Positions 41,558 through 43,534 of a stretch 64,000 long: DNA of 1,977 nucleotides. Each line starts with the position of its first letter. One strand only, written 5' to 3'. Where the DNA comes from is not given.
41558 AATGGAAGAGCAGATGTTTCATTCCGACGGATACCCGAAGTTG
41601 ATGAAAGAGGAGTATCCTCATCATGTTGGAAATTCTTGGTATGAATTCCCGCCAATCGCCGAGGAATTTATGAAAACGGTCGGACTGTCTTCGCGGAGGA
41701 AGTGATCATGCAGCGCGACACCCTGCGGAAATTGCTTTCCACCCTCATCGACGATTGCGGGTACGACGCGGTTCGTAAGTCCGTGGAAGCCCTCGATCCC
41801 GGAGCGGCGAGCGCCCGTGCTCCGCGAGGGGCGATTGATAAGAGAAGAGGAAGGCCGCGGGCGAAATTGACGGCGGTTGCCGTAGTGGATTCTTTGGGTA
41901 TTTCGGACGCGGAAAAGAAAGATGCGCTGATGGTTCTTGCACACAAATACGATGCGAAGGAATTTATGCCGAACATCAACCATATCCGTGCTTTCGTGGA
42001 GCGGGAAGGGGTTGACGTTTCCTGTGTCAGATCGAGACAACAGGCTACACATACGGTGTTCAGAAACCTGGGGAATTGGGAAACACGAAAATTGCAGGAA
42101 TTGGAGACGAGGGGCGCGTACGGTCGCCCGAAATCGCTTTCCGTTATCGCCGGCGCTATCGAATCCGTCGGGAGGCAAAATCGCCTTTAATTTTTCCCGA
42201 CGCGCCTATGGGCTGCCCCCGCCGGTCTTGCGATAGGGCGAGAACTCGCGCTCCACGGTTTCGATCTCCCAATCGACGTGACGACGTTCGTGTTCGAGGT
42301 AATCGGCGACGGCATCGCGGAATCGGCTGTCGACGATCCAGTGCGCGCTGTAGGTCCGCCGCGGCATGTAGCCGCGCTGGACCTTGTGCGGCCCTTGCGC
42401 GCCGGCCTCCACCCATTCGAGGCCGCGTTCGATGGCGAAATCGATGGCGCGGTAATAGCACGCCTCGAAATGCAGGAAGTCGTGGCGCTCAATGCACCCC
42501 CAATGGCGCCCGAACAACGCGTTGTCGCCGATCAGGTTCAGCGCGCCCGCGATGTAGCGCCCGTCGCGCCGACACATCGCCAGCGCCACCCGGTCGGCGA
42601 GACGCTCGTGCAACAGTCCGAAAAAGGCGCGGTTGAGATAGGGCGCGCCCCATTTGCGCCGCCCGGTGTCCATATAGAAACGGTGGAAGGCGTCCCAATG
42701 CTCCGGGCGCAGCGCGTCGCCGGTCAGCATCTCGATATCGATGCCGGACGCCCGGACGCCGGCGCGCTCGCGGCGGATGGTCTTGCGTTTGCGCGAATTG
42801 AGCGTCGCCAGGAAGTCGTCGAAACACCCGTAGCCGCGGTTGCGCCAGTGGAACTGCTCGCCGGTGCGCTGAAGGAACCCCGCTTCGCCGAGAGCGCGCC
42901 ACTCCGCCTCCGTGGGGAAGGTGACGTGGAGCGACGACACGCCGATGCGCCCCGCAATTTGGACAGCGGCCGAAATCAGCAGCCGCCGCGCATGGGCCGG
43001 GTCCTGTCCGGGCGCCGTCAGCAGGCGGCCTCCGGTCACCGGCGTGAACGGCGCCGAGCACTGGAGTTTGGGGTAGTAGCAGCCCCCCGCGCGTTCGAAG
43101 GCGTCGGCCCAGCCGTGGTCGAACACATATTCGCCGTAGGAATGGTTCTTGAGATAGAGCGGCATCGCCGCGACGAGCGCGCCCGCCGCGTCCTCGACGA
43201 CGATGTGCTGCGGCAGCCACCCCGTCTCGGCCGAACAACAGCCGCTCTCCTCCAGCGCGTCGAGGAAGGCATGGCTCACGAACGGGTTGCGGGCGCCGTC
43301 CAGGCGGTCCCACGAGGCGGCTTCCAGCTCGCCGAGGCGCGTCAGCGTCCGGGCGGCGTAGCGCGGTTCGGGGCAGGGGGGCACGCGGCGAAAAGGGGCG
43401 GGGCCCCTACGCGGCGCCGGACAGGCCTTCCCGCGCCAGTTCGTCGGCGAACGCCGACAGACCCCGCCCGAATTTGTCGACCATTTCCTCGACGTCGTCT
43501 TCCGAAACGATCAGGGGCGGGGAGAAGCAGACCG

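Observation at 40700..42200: Low-GC islet: frameshifted ParA/MinD-like ATPase translationally coupled to a 160-aa AT-hook-containing protein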

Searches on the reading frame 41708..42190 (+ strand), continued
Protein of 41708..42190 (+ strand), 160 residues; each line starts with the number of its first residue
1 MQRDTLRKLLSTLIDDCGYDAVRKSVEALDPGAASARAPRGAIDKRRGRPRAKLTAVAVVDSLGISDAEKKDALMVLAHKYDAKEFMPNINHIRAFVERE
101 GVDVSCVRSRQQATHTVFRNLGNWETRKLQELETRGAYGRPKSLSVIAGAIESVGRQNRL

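Call 71: list_cluster_members(proteins=[L029:9814-10323:+, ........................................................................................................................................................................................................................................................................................, L014:6870-7349:+, L011:6888-7367:+, window:41708-42187:+, P0073, P0109])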
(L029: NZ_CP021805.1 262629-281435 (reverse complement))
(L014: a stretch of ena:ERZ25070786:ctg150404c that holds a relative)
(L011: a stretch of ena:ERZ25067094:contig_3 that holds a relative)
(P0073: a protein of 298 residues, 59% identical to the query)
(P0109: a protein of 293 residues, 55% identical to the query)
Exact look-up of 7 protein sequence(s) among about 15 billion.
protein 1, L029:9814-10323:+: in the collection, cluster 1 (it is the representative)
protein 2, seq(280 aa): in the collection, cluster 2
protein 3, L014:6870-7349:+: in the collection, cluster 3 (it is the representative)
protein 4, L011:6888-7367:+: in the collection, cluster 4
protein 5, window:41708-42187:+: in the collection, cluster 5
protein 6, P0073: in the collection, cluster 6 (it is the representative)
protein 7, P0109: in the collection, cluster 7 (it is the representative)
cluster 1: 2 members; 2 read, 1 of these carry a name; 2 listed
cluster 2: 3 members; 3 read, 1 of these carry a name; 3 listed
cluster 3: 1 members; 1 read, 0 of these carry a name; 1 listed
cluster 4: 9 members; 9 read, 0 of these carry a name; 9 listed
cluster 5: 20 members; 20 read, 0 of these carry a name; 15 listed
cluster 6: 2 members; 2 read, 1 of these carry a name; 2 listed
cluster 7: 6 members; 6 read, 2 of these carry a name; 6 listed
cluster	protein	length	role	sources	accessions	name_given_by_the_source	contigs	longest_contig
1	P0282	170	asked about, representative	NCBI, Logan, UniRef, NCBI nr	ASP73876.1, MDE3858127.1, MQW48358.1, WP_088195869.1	hypothetical protein CDO28_20230 (plasmid) [Sinorhizobium meliloti] | hypothetical protein n=1 Tax=Rhizobium meliloti TaxID=382 RepID=UPI000B4A1F3E | hypothetical protein [Sinorhizobium meliloti]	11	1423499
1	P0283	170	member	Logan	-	-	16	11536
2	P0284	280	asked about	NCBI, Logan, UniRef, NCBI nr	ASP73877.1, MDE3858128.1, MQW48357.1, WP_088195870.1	ParA family protein (plasmid) [Sinorhizobium meliloti] | ParA family protein n=1 Tax=Rhizobium meliloti TaxID=382 RepID=UPI000B4A0AF3 | ParA family protein [Sinorhizobium meliloti]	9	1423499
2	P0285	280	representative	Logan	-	-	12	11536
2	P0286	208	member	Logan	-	-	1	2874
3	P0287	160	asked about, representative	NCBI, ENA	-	-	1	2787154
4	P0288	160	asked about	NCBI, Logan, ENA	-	-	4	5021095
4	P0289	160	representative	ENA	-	-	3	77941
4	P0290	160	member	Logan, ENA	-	-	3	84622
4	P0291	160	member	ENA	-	-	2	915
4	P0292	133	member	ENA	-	-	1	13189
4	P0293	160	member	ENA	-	-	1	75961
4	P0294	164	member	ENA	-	-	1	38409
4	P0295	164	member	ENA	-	-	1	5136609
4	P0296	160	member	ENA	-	-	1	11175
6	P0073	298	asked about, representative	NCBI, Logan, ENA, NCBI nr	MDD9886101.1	MAG: ParA family protein [Gammaproteobacteria bacterium] | ParA family protein [Gammaproteobacteria bacterium]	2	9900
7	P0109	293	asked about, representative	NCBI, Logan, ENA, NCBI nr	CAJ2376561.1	MAG: AAA_31 domain-containing protein [Arenicellales bacterium IbO2]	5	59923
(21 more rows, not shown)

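Call 72: find_encoding_contigs(protein=window:41708-42190:+, flank=2500, max_places=6)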
Protein window:41708-42190:+ (160 aa): 2 contigs read that carry it; 2 places shown.
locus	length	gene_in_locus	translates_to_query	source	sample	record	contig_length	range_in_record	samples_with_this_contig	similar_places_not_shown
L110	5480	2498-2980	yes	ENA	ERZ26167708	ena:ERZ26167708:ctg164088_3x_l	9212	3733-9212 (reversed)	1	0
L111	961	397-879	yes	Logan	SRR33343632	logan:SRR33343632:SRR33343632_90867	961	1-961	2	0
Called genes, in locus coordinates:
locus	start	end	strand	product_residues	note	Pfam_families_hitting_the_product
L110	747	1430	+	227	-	PF03070:TENA_THI-4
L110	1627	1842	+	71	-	PF10609:ParA (weak), PF01656:CbiA, PF02374:ArsA_ATPase, PF13614:AAA_31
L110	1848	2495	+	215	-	PF13614:AAA_31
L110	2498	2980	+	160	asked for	-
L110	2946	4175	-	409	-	PF04339:FemAB_like, PF13480:Acetyltransf_6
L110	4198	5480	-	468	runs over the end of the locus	PF00202:Aminotran_3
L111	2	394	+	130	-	?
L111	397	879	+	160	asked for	-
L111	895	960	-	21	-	?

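Call 85: fold_search(model_id=the predicted structure, library=pdb)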
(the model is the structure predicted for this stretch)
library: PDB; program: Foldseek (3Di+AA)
matches with E <= 10: 35; with E <= 0.001: 0
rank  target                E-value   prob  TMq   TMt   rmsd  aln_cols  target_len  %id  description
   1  5mr3_G                2.3e+00  0.10  0.20  0.24  10.3       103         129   14  Crystal structure of red abalone egg VERL repeat 2 with linker in complex with sperm lysin at 1.8 A resolution (released 2017-06-14)
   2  2lyn_D                3.1e+00  0.07  0.18  0.22  10.9       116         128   12  HIGH RESOLUTION STRUCTURE OF RED ABALONE LYSIN DIMER (released 2000-01-21)
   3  5mr3_E                3.2e+00  0.06  0.18  0.20  10.8       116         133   13  Crystal structure of red abalone egg VERL repeat 2 with linker in complex with sperm lysin at 1.8 A resolution (released 2017-06-14)
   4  7dk9_B                4.7e+00  0.04  0.16  0.13  12.2        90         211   16  Crystal structure of DsbA-like protein DR2335 from Deinococcus radiodurans R1, native protein (released 2021-11-24)
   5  5a0l_A                4.9e+00  0.04  0.17  0.14  13.9        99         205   14  N-terminal thioester domain of fibronectin-binding protein SfbI from Streptococcus pyogenes (released 2015-06-03)
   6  5iz2_A                5.2e+00  0.06  0.18  0.23  13.6       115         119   12  Crystal structure of the N. clavipes spidroin NTD at pH 6.5 (released 2016-07-27)
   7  7bdx_B                5.2e+00  0.05  0.15  0.12  11.1        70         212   18  Armadillo domain of HSF2BP in complex with BRCA2 peptide (released 2021-07-07)
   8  7dka_B                5.5e+00  0.04  0.16  0.14  12.1        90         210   16  Crystal structure of DsbA-like protein DR2335 from Deinococcus radiodurans R1, C24S mutant protein (released 2021-11-24)
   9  7dk9_A                5.5e+00  0.04  0.16  0.13  12.2        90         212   16  Crystal structure of DsbA-like protein DR2335 from Deinococcus radiodurans R1, native protein (released 2021-11-24)
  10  3lyn_B                5.8e+00  0.06  0.22  0.25  10.3       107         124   11  STRUCTURE OF GREEN ABALONE LYSIN DIMER (released 2000-03-15)
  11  5iib_A                5.8e+00  0.06  0.21  0.24  10.4       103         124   14  Crystal structure of red abalone egg VERL repeat 3 in complex with sperm lysin at 1.64 A resolution (crystal form II) (released 2017-06-14)
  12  5zkq_A                5.8e+00  0.04  0.15  0.10  13.9        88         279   16  Crystal structure of the human platelet-activating factor receptor in complex with ABT-491 (released 2018-06-20)
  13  1z6m                  5.8e+00  0.03  0.16  0.15  12.9       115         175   15  Structure of Conserved Protein of Unknown Function from Enterococcus faecalis V583 (released 2005-05-03)
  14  7xdn                  6.1e+00  0.12  0.25  0.08   9.3        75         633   11  Tunnel-redesigned O2-tolerant CO dehydrogenase for removal of CO in real flue gas (ChCODH2 A559H mutant in anaerobic con (released 2022-10-19)
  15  3p5r_B                6.1e+00  0.03  0.13  0.05  10.1        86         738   15  Crystal Structure of Taxadiene Synthase from Pacific Yew (Taxus brevifolia) in complex with Mg2+ and 2-fluorogeranylge (released 2010-12-29)
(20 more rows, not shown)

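Call 94: fold_search(model_id=the predicted structure, library=viral)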
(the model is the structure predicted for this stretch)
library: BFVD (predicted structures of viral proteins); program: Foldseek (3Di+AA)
matches with E <= 10: 95; with E <= 0.001: 0
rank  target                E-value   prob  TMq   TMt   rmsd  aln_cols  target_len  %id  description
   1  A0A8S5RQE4            9.3e-01  0.11  0.16  0.11  18.4       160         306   11  (no name in the UniProt tables at hand)
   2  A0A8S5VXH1            1.2e+00  0.16  0.22  0.19  17.4       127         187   16  (no name in the UniProt tables at hand)
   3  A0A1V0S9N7            1.6e+00  0.08  0.19  0.21  11.5        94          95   13  Uncharacterized protein [Catovirus CTV1]
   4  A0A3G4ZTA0            2.4e+00  0.07  0.15  0.10  10.3        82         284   17  Ligase 2 [Edafosvirus sp.]
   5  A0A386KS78            2.5e+00  0.04  0.11  0.14  13.3        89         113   13  Uncharacterized protein [Microbacterium phage ValentiniPuff]
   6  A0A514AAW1            2.7e+00  0.08  0.17  0.25  11.1        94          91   16  (no name in the UniProt tables at hand)
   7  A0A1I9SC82            3.1e+00  0.08  0.21  0.18  14.1       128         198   18  Minor tail protein [Mycobacterium phage PhancyPhin]
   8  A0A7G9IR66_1          3.1e+00  0.03  0.12  0.03  25.8       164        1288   18  RdRp catalytic domain-containing protein [Frankliniella occidentalis flavi-like virus 1]
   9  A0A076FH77            3.3e+00  0.10  0.22  0.20  23.3       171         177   10  Putative class I DNA binding protein [Aureococcus anophagefferens virus]
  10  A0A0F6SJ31            3.3e+00  0.07  0.17  0.26  14.6        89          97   16  Uncharacterized protein [Sinorhizobium phage phiN3]
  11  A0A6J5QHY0            3.3e+00  0.05  0.18  0.10  15.8       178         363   13  Uncharacterized protein [uncultured Caudovirales phage]
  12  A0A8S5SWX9            3.5e+00  0.05  0.18  0.05  24.3       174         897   13  Tail tape measure [Myoviridae sp. ctLYp5]
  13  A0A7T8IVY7            3.5e+00  0.04  0.14  0.16  13.5       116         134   15  Uncharacterized protein [Erwinia phage pEa_SNUABM_5]
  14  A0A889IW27            3.7e+00  0.07  0.19  0.07  14.8       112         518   12  Post-transcriptional regulator [Otarine gammaherpesvirus 4]
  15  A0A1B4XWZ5            3.7e+00  0.06  0.17  0.18  13.8       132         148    9  Uncharacterized protein [Tenacibaculum phage pT24]
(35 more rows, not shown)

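Call 95: find_related_loci(query=A4, collection=viral_contigs, flank=8000)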
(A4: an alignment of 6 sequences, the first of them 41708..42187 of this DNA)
Query A4 (160 aa) in viral_contigs; peptide patterns used: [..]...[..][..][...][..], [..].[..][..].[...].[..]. (x = any residue, [..] = any of these).
84 stretches matched a pattern, but none encodes a relative of the query by tblastn (E <= 1e-3).
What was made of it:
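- Tried and rejected: Viral contigs gave none (call 95).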

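Call 96: search_protein_families(library=pfam, proteins=[P0252, P0134, P0216, P0226, P0233, P0266, P0229, P0191, P0280, P0248], max_evalue=0.01)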
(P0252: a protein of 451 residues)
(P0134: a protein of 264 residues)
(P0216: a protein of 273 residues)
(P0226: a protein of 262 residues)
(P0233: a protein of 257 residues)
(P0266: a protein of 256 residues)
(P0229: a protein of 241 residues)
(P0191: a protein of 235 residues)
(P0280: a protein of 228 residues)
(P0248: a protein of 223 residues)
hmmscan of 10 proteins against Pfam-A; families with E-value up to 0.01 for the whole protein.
P0252 (451 aa): 0 families

P0134 (264 aa): 0 families

P0216 (273 aa): 0 families

P0226 (262 aa): 0 families

P0233 (257 aa): 0 families

P0266 (256 aa): 0 families

P0229 (241 aa): 1 family
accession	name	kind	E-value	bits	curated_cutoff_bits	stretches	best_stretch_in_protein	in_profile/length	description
PF20300.4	prok_STING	-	0.004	17.6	27.1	0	51-84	32-67/137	Prokaryotic STING domain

P0191 (235 aa): 0 families

P0280 (228 aa): 0 families

P0248 (223 aa): 0 families

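Call 103: search_dna_similar(query=P0169, collection=plasmids, mode=protein, max_evalue=0.00001, max_rows=12)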
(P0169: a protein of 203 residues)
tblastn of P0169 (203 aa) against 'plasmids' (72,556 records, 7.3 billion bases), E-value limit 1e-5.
Records with a match: 1; places in all: 1; records where one place covers at least 80% of the query: 1.
Best place of each record, by identity: <60% 1.
By first word of the organism name: Sinorhizobium 1.
By predicted mobility (MOB-suite, as given by PLSDB): conjugative 1.
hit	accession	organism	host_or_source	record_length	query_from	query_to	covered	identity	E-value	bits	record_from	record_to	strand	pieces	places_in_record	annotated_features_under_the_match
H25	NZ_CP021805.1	Sinorhizobium meliloti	Medicago truncatula,Single Cell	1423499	6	187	90%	29.5%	2e-12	72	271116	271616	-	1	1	none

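Call 104: search_dna_similar(query=P0180, collection=plasmids, mode=protein, max_evalue=0.00001, max_rows=12)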
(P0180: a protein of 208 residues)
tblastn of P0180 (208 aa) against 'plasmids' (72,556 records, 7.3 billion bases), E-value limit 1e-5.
No match.

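Call 105: search_protein_families(library=pfam, proteins=[L001:6931-7491:+, L001:7552-7995:+], max_evalue=0.001)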
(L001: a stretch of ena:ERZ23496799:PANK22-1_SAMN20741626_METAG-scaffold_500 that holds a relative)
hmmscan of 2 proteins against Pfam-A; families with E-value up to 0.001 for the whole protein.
L001:6931-7491:+ (187 aa): 0 families

L001:7552-7995:+ (148 aa): 0 families

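Call 106: search_protein_families(library=phrogs, proteins=[window:41708-42187:+, L001:6931-7491:+], max_evalue=0.001)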
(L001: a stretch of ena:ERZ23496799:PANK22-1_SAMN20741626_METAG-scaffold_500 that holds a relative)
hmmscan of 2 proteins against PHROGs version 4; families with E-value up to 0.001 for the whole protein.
window:41708-42187:+ (160 aa): 0 families

L001:6931-7491:+ (187 aa): 0 families

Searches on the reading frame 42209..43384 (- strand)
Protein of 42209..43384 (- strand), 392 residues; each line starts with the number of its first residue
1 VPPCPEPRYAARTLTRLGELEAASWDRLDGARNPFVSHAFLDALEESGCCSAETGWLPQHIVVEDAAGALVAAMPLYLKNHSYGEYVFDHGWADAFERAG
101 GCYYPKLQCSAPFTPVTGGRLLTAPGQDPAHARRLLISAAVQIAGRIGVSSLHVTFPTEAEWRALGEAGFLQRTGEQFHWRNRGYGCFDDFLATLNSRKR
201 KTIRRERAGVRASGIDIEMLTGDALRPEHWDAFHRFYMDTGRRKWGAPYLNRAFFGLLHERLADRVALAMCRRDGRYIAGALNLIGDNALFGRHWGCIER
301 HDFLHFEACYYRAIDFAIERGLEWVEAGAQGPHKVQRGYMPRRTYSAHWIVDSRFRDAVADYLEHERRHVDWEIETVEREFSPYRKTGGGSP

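Call 69: find_related_loci(query=window:42209-43384:-, collection=metagenome_contigs, flank=4000)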
Query window:42209-43384:- (392 aa) in metagenome_contigs; peptide patterns used: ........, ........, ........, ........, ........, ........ (x = any residue, [..] = any of these).
600 stretches matched a pattern (row limit reached: there are more); 588 encode a relative of the query (tblastn E <= 1e-3); the best 80 are kept; 80 distinct loci.
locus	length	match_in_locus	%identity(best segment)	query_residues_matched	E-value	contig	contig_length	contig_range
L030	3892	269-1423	61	2-386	2e-177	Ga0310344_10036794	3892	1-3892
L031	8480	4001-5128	62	12-388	2e-154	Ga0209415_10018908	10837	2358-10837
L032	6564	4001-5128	62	12-388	2e-154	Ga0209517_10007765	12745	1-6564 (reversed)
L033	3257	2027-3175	62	1-386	3e-161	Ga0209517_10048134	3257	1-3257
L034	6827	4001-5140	61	6-386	1e-153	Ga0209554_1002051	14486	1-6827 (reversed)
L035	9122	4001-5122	63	12-386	6e-153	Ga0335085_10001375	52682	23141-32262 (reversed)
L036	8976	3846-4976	61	8-386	9e-152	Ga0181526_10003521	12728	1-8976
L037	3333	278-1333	64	33-385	6e-157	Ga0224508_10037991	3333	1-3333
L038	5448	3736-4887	59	1-386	4e-152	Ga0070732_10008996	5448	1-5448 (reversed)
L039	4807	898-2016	61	12-385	8e-153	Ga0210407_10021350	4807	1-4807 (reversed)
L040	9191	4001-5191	60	3-390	9e-149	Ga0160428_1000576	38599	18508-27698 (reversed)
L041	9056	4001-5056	63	33-385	1e-148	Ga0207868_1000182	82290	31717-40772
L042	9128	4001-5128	61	12-388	1e-148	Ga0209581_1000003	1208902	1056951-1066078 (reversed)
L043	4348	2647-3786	61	8-390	7e-152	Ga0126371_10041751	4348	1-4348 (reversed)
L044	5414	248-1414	58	4-389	1e-148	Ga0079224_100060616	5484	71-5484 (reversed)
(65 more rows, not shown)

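Call 105: search_protein_families(library=pfam, proteins=[window:42209-43384:-], max_evalue=0.001)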
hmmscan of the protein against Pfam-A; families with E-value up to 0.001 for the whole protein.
window:42209-43384:- (392 aa): 2 families
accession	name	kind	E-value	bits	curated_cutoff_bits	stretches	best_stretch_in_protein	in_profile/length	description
PF04339.18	FemAB_like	-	1.3e-160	535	27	1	18-386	3-369/369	Peptidogalycan biosysnthesis/recognition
PF13480.13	Acetyltransf_6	-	6.9e-10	39.7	22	1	197-329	1-136/143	Acetyltransferase (GNAT) domain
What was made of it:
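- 42206..43384 (-): Right flanking host gene, FemAB_like / GNAT Acetyltransf_6. Not part of the islet. Pfam FemAB_like at 1.3e-160 (call 105).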
